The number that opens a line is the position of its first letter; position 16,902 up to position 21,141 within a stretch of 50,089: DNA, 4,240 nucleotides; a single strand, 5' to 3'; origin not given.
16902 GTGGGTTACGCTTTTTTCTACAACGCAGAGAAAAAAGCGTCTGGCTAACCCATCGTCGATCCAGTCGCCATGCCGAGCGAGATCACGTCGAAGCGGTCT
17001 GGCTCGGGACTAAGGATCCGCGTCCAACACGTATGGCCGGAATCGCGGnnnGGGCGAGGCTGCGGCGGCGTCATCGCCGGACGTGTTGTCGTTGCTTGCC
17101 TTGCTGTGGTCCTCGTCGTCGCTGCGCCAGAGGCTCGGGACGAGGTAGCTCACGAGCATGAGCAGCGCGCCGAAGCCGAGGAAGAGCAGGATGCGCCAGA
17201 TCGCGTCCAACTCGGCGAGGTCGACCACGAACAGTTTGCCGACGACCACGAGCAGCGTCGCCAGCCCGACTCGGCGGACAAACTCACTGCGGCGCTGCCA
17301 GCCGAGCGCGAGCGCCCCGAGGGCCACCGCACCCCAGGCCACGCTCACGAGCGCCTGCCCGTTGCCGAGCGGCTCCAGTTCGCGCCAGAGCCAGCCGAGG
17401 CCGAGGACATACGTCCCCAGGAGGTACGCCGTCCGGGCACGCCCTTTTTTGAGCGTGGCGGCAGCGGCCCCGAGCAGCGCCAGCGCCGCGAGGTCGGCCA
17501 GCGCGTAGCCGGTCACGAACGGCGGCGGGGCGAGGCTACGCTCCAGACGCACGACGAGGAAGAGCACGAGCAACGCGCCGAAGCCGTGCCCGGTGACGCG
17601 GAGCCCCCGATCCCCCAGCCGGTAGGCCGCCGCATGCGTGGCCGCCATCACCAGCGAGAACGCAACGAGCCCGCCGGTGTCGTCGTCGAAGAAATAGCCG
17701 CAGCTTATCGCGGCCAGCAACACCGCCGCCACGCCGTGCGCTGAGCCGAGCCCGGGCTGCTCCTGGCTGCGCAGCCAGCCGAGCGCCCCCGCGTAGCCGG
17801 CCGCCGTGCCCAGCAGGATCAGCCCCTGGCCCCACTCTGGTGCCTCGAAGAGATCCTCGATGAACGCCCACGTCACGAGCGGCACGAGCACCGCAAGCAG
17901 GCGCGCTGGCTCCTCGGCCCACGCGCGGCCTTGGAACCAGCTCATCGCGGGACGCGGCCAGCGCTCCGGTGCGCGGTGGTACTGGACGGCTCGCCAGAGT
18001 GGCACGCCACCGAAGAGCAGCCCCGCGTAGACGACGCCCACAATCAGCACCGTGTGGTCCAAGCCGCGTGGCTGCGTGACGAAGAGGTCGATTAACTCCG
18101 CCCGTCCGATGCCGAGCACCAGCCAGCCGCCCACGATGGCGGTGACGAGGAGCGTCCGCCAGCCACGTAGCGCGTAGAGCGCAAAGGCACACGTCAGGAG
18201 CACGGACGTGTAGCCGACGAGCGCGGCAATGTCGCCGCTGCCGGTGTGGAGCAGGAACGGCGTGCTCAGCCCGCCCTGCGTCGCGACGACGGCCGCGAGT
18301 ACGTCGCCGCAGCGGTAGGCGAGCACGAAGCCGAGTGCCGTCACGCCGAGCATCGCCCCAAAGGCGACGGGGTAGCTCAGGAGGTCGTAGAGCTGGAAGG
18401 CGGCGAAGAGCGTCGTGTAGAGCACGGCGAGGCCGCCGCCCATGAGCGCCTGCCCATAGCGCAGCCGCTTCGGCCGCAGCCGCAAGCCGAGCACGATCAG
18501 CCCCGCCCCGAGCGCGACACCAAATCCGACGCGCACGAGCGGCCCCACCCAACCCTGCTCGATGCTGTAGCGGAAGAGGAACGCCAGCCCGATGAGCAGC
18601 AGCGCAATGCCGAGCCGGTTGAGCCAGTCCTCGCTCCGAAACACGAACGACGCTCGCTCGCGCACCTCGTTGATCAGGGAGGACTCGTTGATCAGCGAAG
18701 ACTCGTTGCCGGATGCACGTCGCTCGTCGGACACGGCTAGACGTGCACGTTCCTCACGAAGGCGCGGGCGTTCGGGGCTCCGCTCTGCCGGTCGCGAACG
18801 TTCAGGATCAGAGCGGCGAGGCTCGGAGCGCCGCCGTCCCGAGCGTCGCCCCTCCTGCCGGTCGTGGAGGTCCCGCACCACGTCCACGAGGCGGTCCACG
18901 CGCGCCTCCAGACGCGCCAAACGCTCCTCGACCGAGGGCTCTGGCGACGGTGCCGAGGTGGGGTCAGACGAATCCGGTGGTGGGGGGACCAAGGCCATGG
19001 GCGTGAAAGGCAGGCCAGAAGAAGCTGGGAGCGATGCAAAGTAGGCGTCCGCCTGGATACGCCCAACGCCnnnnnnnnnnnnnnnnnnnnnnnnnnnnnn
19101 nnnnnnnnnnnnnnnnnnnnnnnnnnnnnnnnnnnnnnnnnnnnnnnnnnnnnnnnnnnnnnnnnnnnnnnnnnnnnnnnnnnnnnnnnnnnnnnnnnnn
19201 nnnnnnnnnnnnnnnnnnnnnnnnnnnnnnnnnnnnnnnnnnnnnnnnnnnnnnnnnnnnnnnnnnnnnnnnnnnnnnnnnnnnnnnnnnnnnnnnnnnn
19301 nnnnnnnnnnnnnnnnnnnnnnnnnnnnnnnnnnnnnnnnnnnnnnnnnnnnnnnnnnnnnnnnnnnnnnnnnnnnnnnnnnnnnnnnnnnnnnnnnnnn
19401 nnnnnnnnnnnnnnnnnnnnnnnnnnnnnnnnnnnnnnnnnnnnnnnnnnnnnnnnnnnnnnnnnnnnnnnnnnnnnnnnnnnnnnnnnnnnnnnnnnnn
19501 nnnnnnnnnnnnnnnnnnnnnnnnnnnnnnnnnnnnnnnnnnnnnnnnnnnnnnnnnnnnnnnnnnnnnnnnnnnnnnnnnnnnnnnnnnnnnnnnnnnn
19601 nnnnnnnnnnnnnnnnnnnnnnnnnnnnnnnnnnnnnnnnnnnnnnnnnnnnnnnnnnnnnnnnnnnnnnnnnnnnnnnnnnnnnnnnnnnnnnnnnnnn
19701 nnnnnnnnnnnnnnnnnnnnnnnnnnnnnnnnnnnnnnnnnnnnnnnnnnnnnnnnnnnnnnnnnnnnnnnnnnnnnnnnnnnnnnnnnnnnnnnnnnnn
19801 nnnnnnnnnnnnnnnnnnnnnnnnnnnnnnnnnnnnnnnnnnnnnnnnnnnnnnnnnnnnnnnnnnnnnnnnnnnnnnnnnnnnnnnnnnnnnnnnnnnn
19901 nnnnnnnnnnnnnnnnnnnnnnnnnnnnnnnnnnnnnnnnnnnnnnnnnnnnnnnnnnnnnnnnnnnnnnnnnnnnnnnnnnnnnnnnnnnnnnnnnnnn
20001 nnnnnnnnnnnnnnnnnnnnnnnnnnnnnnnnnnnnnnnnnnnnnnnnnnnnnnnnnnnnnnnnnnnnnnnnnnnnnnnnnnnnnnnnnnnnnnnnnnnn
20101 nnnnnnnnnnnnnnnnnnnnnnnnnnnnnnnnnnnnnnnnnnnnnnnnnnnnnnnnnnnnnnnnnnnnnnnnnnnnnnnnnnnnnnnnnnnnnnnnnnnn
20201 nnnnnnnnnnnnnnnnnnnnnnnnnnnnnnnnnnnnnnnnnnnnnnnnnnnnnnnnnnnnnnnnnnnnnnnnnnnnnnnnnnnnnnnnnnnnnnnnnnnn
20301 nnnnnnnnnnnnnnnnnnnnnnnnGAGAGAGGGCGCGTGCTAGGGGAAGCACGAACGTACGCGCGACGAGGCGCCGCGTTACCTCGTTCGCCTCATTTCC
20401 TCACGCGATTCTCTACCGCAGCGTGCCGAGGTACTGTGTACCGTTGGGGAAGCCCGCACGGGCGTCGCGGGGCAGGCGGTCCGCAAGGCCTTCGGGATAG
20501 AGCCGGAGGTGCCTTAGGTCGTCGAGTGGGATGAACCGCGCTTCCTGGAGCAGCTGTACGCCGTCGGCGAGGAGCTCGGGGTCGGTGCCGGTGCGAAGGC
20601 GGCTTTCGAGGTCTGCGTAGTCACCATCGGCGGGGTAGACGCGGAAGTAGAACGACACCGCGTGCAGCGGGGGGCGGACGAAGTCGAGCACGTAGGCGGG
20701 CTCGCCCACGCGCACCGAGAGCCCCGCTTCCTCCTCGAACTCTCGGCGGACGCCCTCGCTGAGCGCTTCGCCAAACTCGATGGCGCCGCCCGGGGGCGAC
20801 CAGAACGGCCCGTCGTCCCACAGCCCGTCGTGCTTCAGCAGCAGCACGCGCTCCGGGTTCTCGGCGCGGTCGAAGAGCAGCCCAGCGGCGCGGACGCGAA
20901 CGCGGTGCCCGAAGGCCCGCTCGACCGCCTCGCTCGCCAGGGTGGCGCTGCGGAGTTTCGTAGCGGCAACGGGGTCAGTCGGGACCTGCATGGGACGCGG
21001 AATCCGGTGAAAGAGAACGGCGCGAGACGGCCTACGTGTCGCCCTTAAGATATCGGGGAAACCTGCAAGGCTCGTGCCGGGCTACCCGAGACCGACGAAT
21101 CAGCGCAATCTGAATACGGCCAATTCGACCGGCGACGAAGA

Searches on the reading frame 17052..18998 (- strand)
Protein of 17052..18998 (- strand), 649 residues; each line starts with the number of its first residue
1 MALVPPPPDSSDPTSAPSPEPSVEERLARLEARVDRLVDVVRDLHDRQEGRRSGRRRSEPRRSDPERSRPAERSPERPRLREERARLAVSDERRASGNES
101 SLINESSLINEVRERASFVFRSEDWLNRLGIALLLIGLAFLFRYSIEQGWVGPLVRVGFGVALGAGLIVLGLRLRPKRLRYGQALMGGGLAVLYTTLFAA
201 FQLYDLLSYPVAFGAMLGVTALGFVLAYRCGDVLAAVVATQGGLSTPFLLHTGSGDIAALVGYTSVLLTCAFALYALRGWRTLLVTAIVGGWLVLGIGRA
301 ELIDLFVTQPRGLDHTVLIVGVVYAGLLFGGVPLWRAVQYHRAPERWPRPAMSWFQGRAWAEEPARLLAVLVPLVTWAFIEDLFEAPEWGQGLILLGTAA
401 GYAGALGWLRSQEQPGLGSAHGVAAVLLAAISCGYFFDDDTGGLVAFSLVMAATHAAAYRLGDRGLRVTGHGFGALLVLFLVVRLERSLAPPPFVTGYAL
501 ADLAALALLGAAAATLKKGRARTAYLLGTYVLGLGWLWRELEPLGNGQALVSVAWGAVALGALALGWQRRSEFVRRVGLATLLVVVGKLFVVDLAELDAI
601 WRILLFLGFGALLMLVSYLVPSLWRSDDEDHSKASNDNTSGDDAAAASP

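Call 24: search_protein_families(library=pfam, proteins=[window:17052-18998:-], max_evalue=0.00001)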
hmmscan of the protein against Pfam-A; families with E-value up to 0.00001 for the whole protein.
window:17052-18998:- (649 aa): 1 family
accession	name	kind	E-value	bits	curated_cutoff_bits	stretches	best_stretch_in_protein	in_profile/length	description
PF10101.14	DUF2339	-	1.9e-68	232.3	33.6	2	124-543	3-423/659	Predicted membrane protein (DUF2339)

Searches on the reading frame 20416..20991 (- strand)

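Call 25: search_protein_families(library=pfam, proteins=[window:20416-20991:-], max_evalue=0.00001)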
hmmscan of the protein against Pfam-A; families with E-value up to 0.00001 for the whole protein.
window:20416-20991:- (192 aa): 1 family
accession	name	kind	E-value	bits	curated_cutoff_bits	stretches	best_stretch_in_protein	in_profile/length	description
PF00293.34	NUDIX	-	3.2e-13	50.3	21.1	1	33-163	3-122/134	NUDIX domain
